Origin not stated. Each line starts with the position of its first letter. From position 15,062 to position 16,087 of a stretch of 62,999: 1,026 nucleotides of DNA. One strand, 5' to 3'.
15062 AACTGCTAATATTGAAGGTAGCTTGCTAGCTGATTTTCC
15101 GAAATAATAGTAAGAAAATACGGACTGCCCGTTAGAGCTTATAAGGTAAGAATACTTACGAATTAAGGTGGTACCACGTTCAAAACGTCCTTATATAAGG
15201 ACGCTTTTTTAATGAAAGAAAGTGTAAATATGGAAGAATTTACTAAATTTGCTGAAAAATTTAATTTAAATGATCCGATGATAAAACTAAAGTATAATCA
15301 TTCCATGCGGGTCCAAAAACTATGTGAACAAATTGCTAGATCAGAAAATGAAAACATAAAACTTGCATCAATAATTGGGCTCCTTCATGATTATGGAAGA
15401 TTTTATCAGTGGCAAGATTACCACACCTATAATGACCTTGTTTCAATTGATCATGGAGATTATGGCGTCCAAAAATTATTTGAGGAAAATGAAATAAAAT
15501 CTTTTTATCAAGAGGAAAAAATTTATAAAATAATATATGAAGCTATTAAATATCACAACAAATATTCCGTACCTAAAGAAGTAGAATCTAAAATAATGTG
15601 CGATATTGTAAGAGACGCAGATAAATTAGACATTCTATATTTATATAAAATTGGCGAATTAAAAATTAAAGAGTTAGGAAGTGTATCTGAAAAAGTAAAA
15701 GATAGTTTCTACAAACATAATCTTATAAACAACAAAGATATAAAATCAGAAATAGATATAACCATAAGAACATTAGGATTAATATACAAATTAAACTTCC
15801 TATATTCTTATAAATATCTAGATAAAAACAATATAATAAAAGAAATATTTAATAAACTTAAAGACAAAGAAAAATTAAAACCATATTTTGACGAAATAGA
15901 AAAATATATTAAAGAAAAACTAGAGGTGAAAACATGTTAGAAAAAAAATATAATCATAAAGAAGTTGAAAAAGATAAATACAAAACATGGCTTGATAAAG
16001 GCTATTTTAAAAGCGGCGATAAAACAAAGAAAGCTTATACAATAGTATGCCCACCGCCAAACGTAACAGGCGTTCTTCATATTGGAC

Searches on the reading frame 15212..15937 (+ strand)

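Call 43: search_protein_families(library=pfam, proteins=[window:15212-15937:+], max_evalue=0.00001)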
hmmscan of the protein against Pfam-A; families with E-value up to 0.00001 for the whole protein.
window:15212-15937:+ (242 aa): 1 family
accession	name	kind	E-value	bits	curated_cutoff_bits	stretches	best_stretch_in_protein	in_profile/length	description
PF01966.28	HD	-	1.2e-13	51.8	22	1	28-140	2-114/116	HD domain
